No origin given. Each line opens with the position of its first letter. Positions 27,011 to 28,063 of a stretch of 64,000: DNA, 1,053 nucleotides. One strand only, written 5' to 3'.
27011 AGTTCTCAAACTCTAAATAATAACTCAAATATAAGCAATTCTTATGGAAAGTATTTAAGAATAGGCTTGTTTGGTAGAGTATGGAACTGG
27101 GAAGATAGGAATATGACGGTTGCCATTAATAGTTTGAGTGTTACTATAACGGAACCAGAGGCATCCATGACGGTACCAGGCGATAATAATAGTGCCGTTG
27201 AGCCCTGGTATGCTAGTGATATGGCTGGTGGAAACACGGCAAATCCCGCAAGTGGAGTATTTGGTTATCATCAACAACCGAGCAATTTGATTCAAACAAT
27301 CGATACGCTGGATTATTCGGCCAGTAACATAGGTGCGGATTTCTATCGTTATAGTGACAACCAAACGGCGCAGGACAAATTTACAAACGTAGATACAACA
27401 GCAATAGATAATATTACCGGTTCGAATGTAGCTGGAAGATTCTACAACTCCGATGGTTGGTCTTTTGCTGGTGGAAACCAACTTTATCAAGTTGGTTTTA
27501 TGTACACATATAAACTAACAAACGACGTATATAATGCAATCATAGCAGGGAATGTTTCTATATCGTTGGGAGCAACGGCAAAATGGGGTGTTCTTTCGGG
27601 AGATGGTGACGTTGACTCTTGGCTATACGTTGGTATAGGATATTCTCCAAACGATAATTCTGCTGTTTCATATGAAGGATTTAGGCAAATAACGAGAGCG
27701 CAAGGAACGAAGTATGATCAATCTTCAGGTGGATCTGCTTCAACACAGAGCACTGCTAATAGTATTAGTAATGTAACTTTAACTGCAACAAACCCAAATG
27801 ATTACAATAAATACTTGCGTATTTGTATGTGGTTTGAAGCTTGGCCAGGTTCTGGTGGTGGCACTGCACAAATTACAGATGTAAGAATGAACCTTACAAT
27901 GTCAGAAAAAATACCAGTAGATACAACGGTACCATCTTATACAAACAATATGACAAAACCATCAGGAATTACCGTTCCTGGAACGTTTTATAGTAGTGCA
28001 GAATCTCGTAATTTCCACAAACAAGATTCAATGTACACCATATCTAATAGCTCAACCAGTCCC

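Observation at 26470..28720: Uncharacterised ~250-aa head module, triplicated in giant 3 and present once (diverged) at the N-termini of giants 2 and 1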

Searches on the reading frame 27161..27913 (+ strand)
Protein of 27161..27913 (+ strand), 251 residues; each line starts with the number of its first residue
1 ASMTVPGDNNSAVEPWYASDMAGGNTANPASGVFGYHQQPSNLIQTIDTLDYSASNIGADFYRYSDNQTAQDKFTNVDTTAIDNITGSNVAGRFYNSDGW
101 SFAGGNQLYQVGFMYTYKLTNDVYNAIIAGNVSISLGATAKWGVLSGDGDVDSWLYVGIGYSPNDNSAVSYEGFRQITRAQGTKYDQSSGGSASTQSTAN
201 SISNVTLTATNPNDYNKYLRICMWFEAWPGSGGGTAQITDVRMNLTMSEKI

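Call 23: predict_structure(alignment_id=A1)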
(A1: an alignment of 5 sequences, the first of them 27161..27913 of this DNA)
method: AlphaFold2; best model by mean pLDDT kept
length: 251 residues; sequences in the alignment: 5
mean_pLDDT: 65.6   pTM: 0.71
mean pLDDT of the five models: 65.6, 61.5, 55.3, 54.2, 53.5
residues with pLDDT >= 90: 40; 70-90: 102; 50-70: 33; < 50: 76
segments of 3 or more residues with pLDDT < 50: 1-37, 62-98
pLDDT, mean of each block of 10 residues (from residue 1): 30 25 30 45 87 75 38 39 30 46 66 83 93 91 77 84 83 78 70 63 87 79 78 73 89 73
secondary structure, 60 per line:
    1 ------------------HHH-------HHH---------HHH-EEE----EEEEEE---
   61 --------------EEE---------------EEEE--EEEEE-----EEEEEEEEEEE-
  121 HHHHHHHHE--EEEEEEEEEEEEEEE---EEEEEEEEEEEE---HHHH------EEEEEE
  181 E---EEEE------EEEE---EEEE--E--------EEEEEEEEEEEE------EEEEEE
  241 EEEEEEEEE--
elements in order: E45-47 E52-57 E75-77 E93-96 E99-103 E109-119 H121-128 E132-146 E150-161 H165-168 E175-181 E185-188 E195-198 E202-205 E217-228 E235-249
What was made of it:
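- The AF2 model of unit b has pTM 0.71, and core pLDDT is 70-93 (call 23). The model rests on a 5-sequence alignment, and the N-terminal ~100 aa of the unit is modelled at low confidence (call 23).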

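Call 25: search_protein_representatives(alignment_id=A1)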
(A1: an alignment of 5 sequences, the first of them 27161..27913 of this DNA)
Query: 5 sequences, 235 profile positions. Proteins with E-value up to 0.001 (for the whole library): 11; up to 1e-10: 8; up to 1e-30: 7. The best 11 are listed.
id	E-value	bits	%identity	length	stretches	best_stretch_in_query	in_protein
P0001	4.7e-169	576.5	-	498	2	1-234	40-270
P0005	5.3e-157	537.0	-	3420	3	1-234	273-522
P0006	1.5e-53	198.4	-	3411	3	39-234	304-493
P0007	4.9e-47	177.1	-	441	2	29-233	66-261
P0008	7.9e-43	163.3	-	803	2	2-232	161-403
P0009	2.8e-41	158.2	-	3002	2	52-234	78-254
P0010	3.5e-35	138.3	-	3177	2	1-232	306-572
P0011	3.8e-15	72.7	-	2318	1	21-231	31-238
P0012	9.7e-09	51.8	-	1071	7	95-137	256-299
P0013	2.6e-05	40.5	-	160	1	24-121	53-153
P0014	3.1e-04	37.0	-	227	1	137-220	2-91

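Call 27: fold_search(model_id=the predicted structure, library=pdb)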
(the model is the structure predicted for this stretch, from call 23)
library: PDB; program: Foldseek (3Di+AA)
matches with E <= 10: 1571; with E <= 0.001: 9
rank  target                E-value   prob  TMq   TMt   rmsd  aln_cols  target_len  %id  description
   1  2xom_A                1.7e-04  1.00  0.28  0.43   5.9       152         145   12  Atomic resolution structure of TmCBM61 in complex with beta-1,4- galactotriose (released 2010-09-08)
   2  8yzo                  2.1e-04  0.99  0.24  0.13  10.9       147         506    5  Crystal structural analysis of PaL mutant L297M (released 2024-04-17)
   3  2xon_L                2.8e-04  1.00  0.29  0.46   5.7       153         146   12  Structure of TmCBM61 in complex with beta-1,4-galactotriose at 1.4 A resolution (released 2010-09-08)
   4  8yzn                  6.3e-04  0.96  0.24  0.13  10.9       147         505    5  Crystal structural analysis of PaL (released 2024-04-17)
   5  8ic1_A                6.7e-04  0.99  0.25  0.15   6.6       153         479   12  endo-alpha-D-arabinanase EndoMA1 D51N mutant from Microbacterium arabinogalactanolyticum in complex with arabinooligos (released 2023-08-16)
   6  8a28_A                6.7e-04  0.99  0.31  0.22  10.9       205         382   13  Structure of the astacin zymogen of LAST-MAM from Limulus polyphemus (released 2022-10-19)
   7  6a98_A                6.7e-04  0.92  0.28  0.32  12.8       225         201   10  Crystal structure of a cyclase from Fischerella sp. TAU (released 2018-12-19)
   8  5w6h_A                7.1e-04  0.97  0.28  0.13   9.4       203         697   13  Crystal structure of Bacteriophage CBA120 tailspike protein 4 enzymatically active domain (TSP4dN, orf213) (released 2018-10-24)
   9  6a9f_C                9.0e-04  0.84  0.25  0.30  13.1       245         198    9  Crystal structure of a cyclase from Fischerella sp. TAU in complex with 4-(1H-Indol-3-yl)butan-2-one (released 2018-12-19)
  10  8hhe_B                1.1e-03  0.93  0.23  0.11   7.2       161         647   12  Crystal structure of Cry5B from Bacillus thuringiensis at 4.5 A resolution (released 2022-12-07)
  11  7vrn_I                1.4e-03  0.38  0.21  0.14  24.7       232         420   11  Structure of infectious bursal disease virus Gt strain (released 2022-03-30)
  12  8hhe_A                1.4e-03  0.89  0.22  0.11   7.4       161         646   12  Crystal structure of Cry5B from Bacillus thuringiensis at 4.5 A resolution (released 2022-12-07)
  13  6a8x_A                1.4e-03  0.80  0.26  0.30  13.3       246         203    9  Crystal structure of a apo form cyclase from Fischerella sp. (released 2018-12-19)
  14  8hhv_A                1.6e-03  0.98  0.25  0.15   6.5       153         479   12  endo-alpha-D-arabinanase EndoMA1 from Microbacterium arabinogalactanolyticum (released 2023-08-16)
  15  7vrp_I                1.7e-03  0.13  0.15  0.10  26.4       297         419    7  Structure of infectious bursal disease virus Gx strain (released 2022-03-30)
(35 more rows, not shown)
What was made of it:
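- It also gives MAM, Cry domain III, Fbs1, CBM16/27 and a TNF-like lectin (call 27).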

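Call 35: search_protein_families(library=pfam, proteins=[window:27161-27913:+], max_evalue=10)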
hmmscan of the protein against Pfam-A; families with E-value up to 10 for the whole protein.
window:27161-27913:+ (251 aa): 0 families

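Call 36: search_solved_structures(query=A1, max_evalue=10)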
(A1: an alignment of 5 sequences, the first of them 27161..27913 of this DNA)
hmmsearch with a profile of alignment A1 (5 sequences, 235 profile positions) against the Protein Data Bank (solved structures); distinct sequences matched with E-value up to 10: 0.

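Call 37: search_protein_families(library=pfam, proteins=[P0009, P0010, P0011, P0012], max_evalue=0.001)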
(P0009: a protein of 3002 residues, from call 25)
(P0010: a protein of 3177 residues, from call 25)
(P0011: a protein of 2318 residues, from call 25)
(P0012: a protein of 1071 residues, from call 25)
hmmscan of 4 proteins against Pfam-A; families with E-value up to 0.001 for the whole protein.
P0009 (3002 aa): 2 families
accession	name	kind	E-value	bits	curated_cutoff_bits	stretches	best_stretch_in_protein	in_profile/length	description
PF18676.6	MBG_2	-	1.1e-41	141.7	25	7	1750-1831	1-72/72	MBG domain (YGX type)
PF18657.6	YDG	-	1.6e-38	131.2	25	5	794-869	6-85/85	YDG domain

P0010 (3177 aa): 2 families
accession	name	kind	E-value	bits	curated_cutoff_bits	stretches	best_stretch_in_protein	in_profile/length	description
PF18676.6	MBG_2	-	3.1e-74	246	25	9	1130-1199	2-71/72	MBG domain (YGX type)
PF18657.6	YDG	-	7.7e-24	84.2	25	3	880-950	11-84/85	YDG domain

P0011 (2318 aa): 1 family
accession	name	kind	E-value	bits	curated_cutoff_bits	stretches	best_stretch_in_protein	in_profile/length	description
PF18676.6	MBG_2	-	9.6e-16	58.6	25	2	1100-1179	1-71/72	MBG domain (YGX type)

P0012 (1071 aa): 7 families
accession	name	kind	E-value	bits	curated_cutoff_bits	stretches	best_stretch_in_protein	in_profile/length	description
PF13287.12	Fn3_assoc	-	2.2e-12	47.3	23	1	935-990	2-56/59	Fn3 associated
PF00404.24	Dockerin_1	-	6.4e-11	42.7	22.9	1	1001-1057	1-55/57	Dockerin type I domain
PF00963.24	Cohesin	-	1.7e-10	41.6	24.1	1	35-140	2-115/139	Cohesin domain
PF19381.4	DUF5956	-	6.6e-10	39.6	24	0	181-207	67-93/100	Family of unknown function (DUF5956)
PF13290.12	CHB_HEX_C_1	-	3.7e-09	36.8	22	1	932-989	10-66/67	Chitobiase/beta-hexosaminidase C-terminal domain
PF24315.1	DUF7489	-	7.8e-09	35.7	27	0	883-911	10-38/65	Domain of unknown function (DUF7489)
PF21606.3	BgaA-like_CBM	-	8.3e-05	23.1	27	0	497-535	37-74/160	Beta-galactosidase-like, Galactose-binding domain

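Call 45: find_related_loci(query=A1, collection=genome_contigs, flank=10000)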
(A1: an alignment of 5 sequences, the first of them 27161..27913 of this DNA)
Query A1 (251 aa) in genome_contigs; peptide patterns used: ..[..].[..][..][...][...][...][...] (x = any residue, [..] = any of these).
46 stretches matched a pattern; 2 encode a relative of the query (tblastn E <= 1e-3); 2 distinct loci.
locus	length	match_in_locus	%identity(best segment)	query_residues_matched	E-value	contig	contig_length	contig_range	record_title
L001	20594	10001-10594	36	36-251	2e-31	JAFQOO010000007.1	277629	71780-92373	MAG: Clostridia bacterium isolate RGIG2008 Goat_Colon-1__c302, whole genome shotgun sequence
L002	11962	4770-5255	31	98-250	7e-15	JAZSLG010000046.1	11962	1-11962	MAG: Candidatus Stercoripulliclostridium sp. isolate T1900044558_TS20190024.MAGScoT_cleanbin_000033 SGB_336_k141_397899,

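Call 52: find_encoding_contigs(protein=P0005, flank=10000, max_places=4)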
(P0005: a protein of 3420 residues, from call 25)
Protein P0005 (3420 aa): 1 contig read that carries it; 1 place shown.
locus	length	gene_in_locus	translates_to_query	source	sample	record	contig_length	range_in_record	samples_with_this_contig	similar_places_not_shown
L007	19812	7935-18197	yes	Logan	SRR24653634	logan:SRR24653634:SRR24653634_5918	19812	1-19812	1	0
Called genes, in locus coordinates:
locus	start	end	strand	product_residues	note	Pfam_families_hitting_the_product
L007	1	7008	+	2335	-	?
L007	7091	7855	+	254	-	PF01261:AP_endonuc_2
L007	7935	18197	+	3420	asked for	PF18657:YDG, PF18676:MBG_2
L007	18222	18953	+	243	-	PF13353:Fer4_12, PF04055:Radical_SAM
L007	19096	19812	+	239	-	?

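Call 68: fold_search(model_id=the predicted structure, library=viral)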
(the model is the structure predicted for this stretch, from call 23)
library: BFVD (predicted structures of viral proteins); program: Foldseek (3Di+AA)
matches with E <= 10: 1715; with E <= 0.001: 97
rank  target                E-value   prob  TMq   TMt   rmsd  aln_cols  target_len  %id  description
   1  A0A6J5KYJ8            1.3e-06  1.00  0.35  0.18  22.7       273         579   16  Uncharacterized protein [uncultured Caudovirales phage]
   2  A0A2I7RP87            4.4e-06  1.00  0.39  0.28  20.4       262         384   12  (no name in the UniProt tables at hand)
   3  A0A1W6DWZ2            7.4e-06  1.00  0.41  0.11  22.0       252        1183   13  F5/8 type C domain protein [Sphingobium phage Lacusarx]
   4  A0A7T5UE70            1.3e-05  1.00  0.32  0.22  15.5       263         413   12  (no name in the UniProt tables at hand)
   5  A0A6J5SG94            1.6e-05  1.00  0.34  0.17  21.9       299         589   12  Uncharacterized protein [uncultured Caudovirales phage]
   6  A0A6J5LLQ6            2.1e-05  1.00  0.37  0.16  10.3       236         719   16  Uncharacterized protein [uncultured Caudovirales phage]
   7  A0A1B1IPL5            3.6e-05  0.99  0.27  0.09  15.2       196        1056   11  (no name in the UniProt tables at hand)
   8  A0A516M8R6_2          4.0e-05  1.00  0.34  0.10  22.8       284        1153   11  (no name in the UniProt tables at hand)
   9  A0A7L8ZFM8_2          4.0e-05  1.00  0.28  0.10  10.5       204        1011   12  (no name in the UniProt tables at hand)
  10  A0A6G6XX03            6.4e-05  0.96  0.30  0.16  22.5       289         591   12  (no name in the UniProt tables at hand)
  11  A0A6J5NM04            7.2e-05  0.99  0.30  0.21  11.6       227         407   10  Uncharacterized protein [uncultured Caudovirales phage]
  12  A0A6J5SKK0            8.1e-05  1.00  0.31  0.11  11.8       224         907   14  Uncharacterized protein [uncultured Caudovirales phage]
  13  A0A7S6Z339            8.1e-05  0.75  0.17  0.19  15.9       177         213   11  Coat protein [Lentinula edodes deltaflexivirus 1]
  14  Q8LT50                9.7e-05  1.00  0.41  0.14   7.4       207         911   10  Uncharacterized protein [Vibrio phage VpV262]
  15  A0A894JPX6            1.0e-04  0.85  0.20  0.21  12.4       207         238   10  (no name in the UniProt tables at hand)
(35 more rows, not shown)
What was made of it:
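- Foldseek against the viral library gives phage tail proteins and an F5/8-type-C protein (call 68). The fold class is the one typically used for binding (calls 27, 68).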

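Call 83: list_cluster_members(proteins=[P0006, P0009, P0010, P0011, P0008, P0007, P0005])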
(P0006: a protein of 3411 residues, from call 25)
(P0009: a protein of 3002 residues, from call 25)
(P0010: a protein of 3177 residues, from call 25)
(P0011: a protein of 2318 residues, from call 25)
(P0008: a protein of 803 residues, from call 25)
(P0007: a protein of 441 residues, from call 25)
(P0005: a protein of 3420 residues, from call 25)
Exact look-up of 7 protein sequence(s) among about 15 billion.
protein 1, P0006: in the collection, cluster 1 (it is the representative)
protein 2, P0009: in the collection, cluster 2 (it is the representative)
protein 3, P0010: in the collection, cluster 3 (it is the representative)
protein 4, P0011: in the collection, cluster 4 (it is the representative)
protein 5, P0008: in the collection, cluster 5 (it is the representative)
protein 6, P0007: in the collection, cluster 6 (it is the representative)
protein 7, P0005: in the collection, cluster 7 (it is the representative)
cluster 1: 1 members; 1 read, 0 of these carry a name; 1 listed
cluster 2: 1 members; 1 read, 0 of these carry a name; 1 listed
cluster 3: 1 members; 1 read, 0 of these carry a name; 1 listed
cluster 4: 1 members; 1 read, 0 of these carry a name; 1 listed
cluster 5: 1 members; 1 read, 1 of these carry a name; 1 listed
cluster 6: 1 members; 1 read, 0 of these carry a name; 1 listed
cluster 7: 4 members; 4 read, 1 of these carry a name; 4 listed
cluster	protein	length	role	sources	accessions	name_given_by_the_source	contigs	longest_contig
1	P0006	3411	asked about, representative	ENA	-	-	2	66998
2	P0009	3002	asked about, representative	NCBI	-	-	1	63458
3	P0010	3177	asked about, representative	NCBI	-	-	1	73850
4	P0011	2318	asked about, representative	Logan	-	-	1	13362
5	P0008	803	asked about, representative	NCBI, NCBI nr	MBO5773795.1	MAG: hypothetical protein J6R44_03070, partial [Clostridia bacterium] | hypothetical protein [Clostridia bacterium]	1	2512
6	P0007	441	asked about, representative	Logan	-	-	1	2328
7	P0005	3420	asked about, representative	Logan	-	-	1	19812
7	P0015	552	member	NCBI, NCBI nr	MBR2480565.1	MAG: hypothetical protein IKB56_04575, partial [Clostridia bacterium] | hypothetical protein [Clostridia bacterium]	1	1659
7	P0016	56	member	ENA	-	-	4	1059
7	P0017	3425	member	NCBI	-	-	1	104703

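Call 89: search_protein_families(library=pfam, alignment_id=A4, max_evalue=10)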
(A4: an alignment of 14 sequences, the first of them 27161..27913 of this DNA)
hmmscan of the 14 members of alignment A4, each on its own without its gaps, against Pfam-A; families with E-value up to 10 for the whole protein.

A. member 1, window:27161-27913:+ (251 aa): 0 families

B. families by the number of members that match (of 14 scanned): 7 families
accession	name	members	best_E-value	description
PF12933.13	FTO_NTD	1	0.0091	FTO catalytic domain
PF22633.2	F5_F8_type_C_2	1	0.084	NedA-like, galactose-binding domain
PF20321.3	DUF6616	1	0.087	Family of unknown function (DUF6616)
PF17116.11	T9SS_plug_1st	1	0.11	Type 9 secretion system plug protein 1st domain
PF18981.6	InlK_D3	1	0.2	Internalin K domain (D3/D4)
PF23526.1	AprA_N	1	0.29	AprA N-terminal domain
PF12577.13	PPARgamma_N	1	4.3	PPAR gamma N-terminal region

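Call 90: search_solved_structures(query=A4, max_evalue=10)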
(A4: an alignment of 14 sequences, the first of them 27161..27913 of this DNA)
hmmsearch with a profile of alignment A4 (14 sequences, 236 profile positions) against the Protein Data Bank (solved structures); distinct sequences matched with E-value up to 10: 1.
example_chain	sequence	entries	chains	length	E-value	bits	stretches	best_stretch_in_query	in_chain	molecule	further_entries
1i2h_A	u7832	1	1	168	0.056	16.5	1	102-181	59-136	PSD-ZIP45(HOMER-1C/VESL-1L)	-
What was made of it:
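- On Described CBM / lectin / Ig families (Pfam, NCBIfam): PDB sequence profiles give nothing relevant (calls 36, 90).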

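Call 93: find_related_loci(query=A1, collection=viral_contigs, flank=5000)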
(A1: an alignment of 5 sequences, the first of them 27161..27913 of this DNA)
Query A1 (251 aa) in viral_contigs; peptide patterns used: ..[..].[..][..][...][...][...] (x = any residue, [..] = any of these).
22 stretches matched a pattern, but none encodes a relative of the query by tblastn (E <= 1e-3).

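Call 94: find_related_loci(query=A1, collection=metagenome_contigs, flank=5000)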
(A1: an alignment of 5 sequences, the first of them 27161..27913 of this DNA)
Query A1 (251 aa) in metagenome_contigs; peptide patterns used: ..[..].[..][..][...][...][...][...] (x = any residue, [..] = any of these).
83 stretches matched a pattern, but none encodes a relative of the query by tblastn (E <= 1e-3).
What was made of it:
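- Tried and rejected: Scans of viral contigs and JGI metagenome contigs with the KYLRIG pattern found no relatives (calls 93, 94).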
